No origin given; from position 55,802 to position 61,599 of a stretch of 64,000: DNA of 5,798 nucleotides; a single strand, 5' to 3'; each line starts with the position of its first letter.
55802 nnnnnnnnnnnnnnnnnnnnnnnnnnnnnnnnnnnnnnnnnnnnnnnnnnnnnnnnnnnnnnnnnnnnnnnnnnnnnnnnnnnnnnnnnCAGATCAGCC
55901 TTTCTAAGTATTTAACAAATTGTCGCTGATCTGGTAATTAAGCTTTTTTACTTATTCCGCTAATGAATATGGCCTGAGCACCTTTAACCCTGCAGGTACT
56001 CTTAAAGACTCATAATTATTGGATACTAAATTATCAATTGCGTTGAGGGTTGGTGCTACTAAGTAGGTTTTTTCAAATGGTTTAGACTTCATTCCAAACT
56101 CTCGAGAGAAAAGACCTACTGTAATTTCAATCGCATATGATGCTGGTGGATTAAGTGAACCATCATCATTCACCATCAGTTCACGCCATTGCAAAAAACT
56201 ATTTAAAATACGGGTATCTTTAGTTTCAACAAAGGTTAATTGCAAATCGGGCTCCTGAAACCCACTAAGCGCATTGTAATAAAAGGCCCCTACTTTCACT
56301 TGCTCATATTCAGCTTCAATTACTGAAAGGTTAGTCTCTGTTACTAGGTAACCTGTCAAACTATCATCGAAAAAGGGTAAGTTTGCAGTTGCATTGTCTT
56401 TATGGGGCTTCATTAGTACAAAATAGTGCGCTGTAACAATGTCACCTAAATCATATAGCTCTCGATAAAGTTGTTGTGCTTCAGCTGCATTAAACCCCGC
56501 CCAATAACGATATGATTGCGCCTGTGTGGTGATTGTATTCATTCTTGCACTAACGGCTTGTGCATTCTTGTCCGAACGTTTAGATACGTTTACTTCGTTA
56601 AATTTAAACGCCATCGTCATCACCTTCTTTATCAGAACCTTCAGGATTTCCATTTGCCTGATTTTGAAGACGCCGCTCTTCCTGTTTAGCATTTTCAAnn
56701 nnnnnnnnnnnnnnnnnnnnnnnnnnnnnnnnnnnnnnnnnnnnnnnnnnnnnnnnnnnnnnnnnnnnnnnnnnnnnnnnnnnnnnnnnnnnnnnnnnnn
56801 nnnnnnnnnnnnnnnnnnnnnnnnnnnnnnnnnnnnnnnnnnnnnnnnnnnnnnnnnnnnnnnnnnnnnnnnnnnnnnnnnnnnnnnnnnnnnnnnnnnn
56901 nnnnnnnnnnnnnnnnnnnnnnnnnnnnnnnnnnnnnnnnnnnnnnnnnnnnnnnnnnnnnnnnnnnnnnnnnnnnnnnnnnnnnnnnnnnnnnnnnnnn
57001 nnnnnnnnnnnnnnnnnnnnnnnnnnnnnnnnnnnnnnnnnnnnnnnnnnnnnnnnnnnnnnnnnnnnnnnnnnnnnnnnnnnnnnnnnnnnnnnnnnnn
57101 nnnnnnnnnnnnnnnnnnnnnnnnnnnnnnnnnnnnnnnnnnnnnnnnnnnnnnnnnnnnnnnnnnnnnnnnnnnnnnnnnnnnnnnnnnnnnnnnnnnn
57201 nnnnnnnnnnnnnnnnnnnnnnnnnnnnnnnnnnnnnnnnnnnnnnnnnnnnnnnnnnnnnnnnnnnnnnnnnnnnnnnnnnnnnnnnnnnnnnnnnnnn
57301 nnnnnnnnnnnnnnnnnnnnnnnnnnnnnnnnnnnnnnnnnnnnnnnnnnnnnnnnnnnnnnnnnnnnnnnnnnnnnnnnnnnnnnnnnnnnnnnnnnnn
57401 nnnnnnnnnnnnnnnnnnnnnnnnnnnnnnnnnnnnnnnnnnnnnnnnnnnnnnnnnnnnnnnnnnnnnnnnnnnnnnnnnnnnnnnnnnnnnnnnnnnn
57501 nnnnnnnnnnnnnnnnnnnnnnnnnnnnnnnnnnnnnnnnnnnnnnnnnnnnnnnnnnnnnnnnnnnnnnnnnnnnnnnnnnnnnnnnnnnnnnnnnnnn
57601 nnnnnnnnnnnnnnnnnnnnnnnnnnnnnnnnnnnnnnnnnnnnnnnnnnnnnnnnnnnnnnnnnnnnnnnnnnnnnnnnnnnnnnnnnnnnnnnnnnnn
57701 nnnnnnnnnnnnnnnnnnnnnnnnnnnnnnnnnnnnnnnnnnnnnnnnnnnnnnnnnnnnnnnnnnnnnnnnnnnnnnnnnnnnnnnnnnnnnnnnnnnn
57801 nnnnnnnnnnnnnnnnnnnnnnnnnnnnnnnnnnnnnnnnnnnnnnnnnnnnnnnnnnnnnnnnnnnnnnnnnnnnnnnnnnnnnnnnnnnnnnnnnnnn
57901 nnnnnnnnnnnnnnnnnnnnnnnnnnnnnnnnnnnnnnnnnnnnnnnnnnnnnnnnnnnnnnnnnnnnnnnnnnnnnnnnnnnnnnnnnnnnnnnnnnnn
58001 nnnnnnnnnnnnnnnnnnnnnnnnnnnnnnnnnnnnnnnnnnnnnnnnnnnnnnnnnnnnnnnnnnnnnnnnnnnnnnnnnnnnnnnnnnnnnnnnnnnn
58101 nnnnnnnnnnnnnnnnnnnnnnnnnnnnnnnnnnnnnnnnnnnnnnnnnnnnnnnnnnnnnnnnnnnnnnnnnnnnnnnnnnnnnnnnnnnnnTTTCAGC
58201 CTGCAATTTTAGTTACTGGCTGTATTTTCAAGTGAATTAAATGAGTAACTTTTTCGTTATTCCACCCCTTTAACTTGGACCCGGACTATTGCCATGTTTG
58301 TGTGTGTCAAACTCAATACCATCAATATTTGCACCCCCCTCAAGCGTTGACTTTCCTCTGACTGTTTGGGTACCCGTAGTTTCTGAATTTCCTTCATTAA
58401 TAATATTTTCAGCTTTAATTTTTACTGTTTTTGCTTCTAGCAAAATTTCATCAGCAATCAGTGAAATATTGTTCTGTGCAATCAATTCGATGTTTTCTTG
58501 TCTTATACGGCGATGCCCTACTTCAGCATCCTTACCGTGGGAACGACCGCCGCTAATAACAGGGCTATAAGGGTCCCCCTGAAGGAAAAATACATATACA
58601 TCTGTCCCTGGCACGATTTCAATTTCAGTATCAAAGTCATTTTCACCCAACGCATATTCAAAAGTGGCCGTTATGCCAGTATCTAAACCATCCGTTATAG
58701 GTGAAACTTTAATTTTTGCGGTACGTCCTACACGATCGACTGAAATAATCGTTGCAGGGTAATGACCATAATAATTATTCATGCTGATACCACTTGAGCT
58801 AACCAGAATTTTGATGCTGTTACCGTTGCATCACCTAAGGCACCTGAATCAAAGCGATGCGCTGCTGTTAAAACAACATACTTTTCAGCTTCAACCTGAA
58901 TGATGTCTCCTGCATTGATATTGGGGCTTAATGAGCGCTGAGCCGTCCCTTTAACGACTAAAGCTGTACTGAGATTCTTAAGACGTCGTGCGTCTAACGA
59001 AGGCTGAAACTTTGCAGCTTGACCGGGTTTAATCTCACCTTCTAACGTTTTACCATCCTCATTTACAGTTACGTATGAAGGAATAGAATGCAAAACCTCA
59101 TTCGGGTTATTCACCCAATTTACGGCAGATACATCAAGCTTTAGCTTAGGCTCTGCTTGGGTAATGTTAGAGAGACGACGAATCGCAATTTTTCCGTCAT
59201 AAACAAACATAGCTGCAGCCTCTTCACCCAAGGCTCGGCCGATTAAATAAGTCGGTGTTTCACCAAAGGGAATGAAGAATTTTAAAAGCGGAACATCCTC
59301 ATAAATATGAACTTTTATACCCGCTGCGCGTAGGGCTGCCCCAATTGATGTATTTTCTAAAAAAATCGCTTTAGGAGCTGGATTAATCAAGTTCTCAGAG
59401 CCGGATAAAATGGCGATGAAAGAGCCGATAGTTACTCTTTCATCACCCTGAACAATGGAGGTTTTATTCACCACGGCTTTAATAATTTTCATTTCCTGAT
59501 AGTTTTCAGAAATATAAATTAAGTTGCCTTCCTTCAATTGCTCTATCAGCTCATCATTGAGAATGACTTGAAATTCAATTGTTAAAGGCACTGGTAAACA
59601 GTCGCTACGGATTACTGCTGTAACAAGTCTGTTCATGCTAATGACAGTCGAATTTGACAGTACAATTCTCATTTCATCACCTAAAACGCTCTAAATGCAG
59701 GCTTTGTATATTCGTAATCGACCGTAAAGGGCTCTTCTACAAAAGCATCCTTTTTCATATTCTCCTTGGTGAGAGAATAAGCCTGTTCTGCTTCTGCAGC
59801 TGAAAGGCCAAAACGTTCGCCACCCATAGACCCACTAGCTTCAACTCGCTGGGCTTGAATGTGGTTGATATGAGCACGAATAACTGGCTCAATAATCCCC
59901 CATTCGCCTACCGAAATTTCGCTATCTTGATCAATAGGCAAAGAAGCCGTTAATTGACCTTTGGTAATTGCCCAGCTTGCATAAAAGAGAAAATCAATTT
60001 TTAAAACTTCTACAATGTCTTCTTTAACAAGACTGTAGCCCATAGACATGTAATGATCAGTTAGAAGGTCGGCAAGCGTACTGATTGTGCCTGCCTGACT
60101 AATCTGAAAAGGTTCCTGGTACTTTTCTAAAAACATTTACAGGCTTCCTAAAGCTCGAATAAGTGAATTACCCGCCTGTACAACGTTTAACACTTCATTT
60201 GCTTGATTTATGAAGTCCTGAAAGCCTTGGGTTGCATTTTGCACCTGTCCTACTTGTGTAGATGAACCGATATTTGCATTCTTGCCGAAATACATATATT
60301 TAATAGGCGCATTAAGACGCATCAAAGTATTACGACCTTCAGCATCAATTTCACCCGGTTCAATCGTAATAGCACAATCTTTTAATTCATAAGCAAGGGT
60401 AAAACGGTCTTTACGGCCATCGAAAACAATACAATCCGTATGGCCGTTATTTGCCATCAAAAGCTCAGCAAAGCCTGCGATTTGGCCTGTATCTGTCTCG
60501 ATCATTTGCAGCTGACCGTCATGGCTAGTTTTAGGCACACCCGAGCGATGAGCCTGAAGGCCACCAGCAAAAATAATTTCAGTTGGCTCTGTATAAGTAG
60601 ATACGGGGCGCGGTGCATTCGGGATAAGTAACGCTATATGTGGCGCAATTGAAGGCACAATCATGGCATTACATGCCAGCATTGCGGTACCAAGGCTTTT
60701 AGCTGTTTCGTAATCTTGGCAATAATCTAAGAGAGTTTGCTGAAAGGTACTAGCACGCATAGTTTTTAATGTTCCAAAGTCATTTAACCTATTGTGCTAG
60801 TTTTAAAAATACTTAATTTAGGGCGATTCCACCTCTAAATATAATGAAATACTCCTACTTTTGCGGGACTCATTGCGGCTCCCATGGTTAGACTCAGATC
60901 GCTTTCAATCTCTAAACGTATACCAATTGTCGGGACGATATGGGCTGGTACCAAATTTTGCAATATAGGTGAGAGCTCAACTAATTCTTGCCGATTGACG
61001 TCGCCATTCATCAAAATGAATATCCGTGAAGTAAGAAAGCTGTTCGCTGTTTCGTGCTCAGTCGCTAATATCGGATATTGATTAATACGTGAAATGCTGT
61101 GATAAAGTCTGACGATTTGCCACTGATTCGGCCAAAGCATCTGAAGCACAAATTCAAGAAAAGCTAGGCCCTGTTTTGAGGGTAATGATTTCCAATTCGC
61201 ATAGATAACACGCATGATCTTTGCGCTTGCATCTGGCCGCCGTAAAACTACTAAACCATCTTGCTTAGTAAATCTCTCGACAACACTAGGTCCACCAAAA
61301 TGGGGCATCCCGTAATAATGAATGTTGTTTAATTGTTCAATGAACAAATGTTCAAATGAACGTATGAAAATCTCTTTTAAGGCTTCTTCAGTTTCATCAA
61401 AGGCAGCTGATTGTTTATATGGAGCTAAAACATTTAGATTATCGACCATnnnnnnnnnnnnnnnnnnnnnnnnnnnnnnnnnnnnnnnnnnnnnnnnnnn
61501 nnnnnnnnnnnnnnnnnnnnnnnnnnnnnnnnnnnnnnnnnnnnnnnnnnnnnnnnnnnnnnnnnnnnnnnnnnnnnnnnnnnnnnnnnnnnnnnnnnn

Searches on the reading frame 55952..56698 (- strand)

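Call 21: search_protein_families(library=phrogs, proteins=[window:55952-56698:-], max_evalue=0.00001)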
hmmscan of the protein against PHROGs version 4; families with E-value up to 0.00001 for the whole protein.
window:55952-56698:- (248 aa): 3 families
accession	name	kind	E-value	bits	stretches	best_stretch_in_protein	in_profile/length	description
phrog_7274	-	unknown function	1.5e-83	280.9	1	38-245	17-224/227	-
phrog_24337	-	unknown function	2.3e-08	34.9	1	46-212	89-256/292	-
phrog_1842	-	tail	2.4e-07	31.7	1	124-217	69-159/204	tail tube protein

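Call 22: search_protein_families(library=pfam, proteins=[window:55952-56698:-], max_evalue=0.001)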
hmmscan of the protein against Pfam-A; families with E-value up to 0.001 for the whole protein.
window:55952-56698:- (248 aa): 0 families

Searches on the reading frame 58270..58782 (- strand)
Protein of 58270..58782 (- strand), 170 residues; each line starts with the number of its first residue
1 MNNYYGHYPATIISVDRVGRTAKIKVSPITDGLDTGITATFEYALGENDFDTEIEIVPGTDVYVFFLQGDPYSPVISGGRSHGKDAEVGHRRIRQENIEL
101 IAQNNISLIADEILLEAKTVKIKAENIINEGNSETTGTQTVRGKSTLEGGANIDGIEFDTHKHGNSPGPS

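Call 21: search_protein_families(library=phrogs, proteins=[window:58270-58782:-], max_evalue=0.00001)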
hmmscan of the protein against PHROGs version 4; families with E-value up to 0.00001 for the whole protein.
window:58270-58782:- (170 aa): 2 families
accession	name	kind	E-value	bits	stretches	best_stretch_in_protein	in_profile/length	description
phrog_5911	-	tail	5.3e-20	70.5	1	10-154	7-128/3089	tail protein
phrog_11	-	tail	3.1e-14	52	1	4-167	17-171/1960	baseplate spike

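Call 22: search_protein_families(library=pfam, proteins=[window:58270-58782:-], max_evalue=0.001)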
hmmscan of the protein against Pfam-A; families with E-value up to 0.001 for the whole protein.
window:58270-58782:- (170 aa): 0 families

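Call 52: search_solved_structures(query=window:58270-58782:-, max_evalue=10, show_alignments=3)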
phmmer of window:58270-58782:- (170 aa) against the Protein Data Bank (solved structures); distinct sequences matched with E-value up to 10: 54.
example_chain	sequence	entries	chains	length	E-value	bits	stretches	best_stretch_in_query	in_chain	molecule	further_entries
7rlv_B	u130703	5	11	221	0.074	16.4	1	17-153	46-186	2F2 Fab light chain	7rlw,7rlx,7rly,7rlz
9zd7_P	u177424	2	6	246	0.09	16.1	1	84-165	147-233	tail tip gp86 | gp86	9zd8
8hlb_C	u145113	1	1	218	0.15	15.3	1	31-153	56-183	TR109 light chain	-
6bzv_F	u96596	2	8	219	0.25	14.6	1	29-155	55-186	19B3 GL Light Chain | AP33 GL Light Chain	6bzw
6uyg_B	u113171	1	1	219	0.28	14.5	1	32-154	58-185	Fab E1 light chain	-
6wo5_B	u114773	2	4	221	0.28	14.5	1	32-154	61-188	Fab E1 light chain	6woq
7pi7_C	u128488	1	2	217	0.3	14.4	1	18-154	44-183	Monoclonal antibody Cy.002 light chain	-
7o33_L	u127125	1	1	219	0.35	14.2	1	17-153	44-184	anti-PAS Fab 3.1 chimeric light chain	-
9mfn_L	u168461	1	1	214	0.42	13.9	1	19-160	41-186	ADI-64596 Fab light chain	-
6b0g_C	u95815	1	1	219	0.43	13.9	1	32-153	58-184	1245 Antibody, Light Chain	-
2eh8_L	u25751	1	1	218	0.44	13.8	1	28-153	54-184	HUMANIZED KR127 FAB, LIGHT CHAIN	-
2eh7_L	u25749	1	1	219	0.45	13.8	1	28-153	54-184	HUMANIZED KR127 FAB, LIGHT CHAIN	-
5sx4_I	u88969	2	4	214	0.48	13.7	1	19-153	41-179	Panitumumab Fab Light Chain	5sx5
6x8p_L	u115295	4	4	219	0.49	13.7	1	16-153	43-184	3D11 Fab light chain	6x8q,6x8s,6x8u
4s36_A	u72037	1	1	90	0.49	13.7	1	106-158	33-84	Phage baseplate protein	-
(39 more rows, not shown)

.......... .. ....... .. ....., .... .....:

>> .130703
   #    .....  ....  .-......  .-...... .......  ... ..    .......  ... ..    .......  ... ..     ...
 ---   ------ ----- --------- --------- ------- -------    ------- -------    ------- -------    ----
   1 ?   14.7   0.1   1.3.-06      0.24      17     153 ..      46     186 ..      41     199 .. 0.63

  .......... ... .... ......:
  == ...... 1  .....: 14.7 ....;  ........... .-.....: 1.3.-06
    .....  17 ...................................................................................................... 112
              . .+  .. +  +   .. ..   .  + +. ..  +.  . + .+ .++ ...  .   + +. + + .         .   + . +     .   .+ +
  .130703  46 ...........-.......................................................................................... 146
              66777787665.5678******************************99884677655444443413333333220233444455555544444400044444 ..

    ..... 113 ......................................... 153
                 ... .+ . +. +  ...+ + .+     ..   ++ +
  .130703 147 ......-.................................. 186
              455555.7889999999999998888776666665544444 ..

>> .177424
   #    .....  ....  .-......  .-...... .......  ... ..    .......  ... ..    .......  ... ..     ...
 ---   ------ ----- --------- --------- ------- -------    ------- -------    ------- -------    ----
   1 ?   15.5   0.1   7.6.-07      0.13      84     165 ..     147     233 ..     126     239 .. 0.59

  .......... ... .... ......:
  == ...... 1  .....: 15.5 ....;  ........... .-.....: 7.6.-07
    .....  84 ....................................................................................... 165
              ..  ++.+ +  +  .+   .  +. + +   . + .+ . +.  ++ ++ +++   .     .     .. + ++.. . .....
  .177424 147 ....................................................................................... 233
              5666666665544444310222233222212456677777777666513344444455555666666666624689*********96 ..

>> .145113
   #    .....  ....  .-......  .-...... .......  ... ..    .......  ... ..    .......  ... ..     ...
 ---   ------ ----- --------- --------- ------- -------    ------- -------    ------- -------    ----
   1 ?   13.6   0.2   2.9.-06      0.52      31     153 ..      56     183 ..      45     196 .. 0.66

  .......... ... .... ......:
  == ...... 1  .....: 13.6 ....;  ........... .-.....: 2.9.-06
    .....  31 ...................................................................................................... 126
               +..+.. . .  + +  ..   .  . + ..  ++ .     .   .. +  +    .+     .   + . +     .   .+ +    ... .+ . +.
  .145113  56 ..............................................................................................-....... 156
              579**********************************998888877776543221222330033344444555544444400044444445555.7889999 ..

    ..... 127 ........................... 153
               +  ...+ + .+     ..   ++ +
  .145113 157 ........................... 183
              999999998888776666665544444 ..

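Call 83: search_dna_similar(query=window:58270-58782:-, collection=phages, mode=protein, max_rows=40, max_evalue=1e-8)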
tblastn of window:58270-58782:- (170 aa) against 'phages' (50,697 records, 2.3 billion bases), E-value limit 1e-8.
Records with a match: 2; places in all: 2; records where one place covers at least 80% of the query: 2.
Best place of each record, by identity: <60% 2.
By first word of the organism name: Acinetobacter 1; Xanthomonas 1.
By host as written in the record: Acinetobacter baumannii 1; Xanthomonas campestris pv. campestris str. 8004 1.
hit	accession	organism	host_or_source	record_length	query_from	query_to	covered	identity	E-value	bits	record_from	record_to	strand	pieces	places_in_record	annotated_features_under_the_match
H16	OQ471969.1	Acinetobacter phage vB_AbaM_ABMM1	Acinetobacter baumannii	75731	6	155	88%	44.0%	3e-28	115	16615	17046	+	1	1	hypothetical protein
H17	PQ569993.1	Xanthomonas phage Rb1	Xanthomonas campestris pv. campestris ...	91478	6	141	80%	33.6%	2e-14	75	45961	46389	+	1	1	baseplate protein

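Call 84: get_annotated_region(hit=H16, flank=12000)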
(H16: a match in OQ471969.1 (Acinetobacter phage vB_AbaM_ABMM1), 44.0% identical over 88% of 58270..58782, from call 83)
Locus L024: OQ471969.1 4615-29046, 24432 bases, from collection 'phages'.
description: Acinetobacter phage vB_AbaM_ABMM1, complete genome.
organism: Acinetobacter phage vB_AbaM_ABMM1 (NCBI taxid 3032412)
taxonomy: Viruses; Duplodnaviria; Heunggongvirae; Uroviricota; Caudoviricetes
host: Acinetobacter baumannii; source: -; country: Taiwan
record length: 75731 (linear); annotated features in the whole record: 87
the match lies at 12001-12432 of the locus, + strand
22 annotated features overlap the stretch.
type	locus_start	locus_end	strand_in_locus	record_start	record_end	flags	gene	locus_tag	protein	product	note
CDS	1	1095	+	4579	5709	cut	-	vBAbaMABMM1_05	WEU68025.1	tail protein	-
CDS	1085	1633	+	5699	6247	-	-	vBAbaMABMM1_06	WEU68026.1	hypothetical protein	-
CDS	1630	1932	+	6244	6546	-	-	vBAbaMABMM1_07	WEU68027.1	hypothetical protein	-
CDS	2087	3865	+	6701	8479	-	-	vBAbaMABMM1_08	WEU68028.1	head vertex protein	-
CDS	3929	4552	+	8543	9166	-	-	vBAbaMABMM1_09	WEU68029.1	hypothetical protein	-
CDS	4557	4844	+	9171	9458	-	-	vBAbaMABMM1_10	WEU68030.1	hypothetical protein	-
CDS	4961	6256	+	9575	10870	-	-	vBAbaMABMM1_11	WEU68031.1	tail sheath protein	-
CDS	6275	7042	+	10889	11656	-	-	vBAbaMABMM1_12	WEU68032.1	hypothetical protein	-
CDS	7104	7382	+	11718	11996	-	-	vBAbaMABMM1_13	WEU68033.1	tail sheath protein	-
CDS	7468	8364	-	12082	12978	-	-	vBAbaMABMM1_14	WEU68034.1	antirepressor N-terminal domain-containing protein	-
CDS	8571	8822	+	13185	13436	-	-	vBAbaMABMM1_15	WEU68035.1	hypothetical protein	-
CDS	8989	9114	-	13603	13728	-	-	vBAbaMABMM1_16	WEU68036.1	antirepressor N-terminal domain-containing protein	-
CDS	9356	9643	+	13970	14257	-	-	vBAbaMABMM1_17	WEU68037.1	prevent host death protein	-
CDS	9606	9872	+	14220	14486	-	-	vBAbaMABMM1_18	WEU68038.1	mRNA interferase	mRNA interferase RelE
CDS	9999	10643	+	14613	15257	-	-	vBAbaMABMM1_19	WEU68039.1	tail tube protein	-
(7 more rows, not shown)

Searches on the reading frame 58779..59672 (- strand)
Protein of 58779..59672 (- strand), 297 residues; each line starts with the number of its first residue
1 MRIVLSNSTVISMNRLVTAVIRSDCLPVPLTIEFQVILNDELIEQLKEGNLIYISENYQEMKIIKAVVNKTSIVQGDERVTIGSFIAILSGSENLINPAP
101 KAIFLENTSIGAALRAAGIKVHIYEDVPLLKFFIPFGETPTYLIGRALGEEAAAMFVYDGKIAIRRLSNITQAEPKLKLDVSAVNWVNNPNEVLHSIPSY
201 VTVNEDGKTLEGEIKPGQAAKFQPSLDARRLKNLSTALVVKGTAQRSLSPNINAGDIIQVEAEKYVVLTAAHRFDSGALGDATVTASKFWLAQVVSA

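Call 21: search_protein_families(library=phrogs, proteins=[window:58779-59672:-], max_evalue=0.00001)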
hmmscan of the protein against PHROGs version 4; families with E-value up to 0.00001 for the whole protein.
window:58779-59672:- (297 aa): 1 family
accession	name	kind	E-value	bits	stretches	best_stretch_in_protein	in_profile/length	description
phrog_1390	-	tail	3.6e-64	218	1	3-294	11-326/328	tail protein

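Call 22: search_protein_families(library=pfam, proteins=[window:58779-59672:-], max_evalue=0.001)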
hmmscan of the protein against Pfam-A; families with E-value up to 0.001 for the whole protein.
window:58779-59672:- (297 aa): 0 families

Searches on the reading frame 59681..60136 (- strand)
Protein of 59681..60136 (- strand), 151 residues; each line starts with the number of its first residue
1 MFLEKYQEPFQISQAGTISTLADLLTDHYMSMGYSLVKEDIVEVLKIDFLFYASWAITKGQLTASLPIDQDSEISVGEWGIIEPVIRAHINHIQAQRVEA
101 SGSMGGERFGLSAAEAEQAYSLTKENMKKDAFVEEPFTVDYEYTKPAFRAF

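Call 21: search_protein_families(library=phrogs, proteins=[window:59681-60136:-], max_evalue=0.00001)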
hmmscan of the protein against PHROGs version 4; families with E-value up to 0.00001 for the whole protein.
window:59681-60136:- (151 aa): 1 family
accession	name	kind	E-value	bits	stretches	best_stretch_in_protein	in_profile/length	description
phrog_5551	-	unknown function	7.1e-55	186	1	8-145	7-146/147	-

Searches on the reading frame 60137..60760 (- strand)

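Call 21: search_protein_families(library=phrogs, proteins=[window:60137-60760:-], max_evalue=0.00001)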
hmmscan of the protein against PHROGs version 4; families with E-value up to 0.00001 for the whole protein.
window:60137-60760:- (207 aa): 1 family
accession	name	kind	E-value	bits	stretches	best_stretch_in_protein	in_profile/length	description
phrog_1120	-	tail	1.2e-52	178.8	1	1-165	1-170/170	tail tube protein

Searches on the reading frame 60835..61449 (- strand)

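Call 21: search_protein_families(library=phrogs, proteins=[window:60835-61449:-], max_evalue=0.00001)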
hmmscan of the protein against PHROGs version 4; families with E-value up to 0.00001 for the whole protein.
window:60835-61449:- (204 aa): 1 family
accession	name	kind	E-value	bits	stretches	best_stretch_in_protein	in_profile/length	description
phrog_4620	-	unknown function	7.8e-89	299.2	1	2-203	1-202/353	-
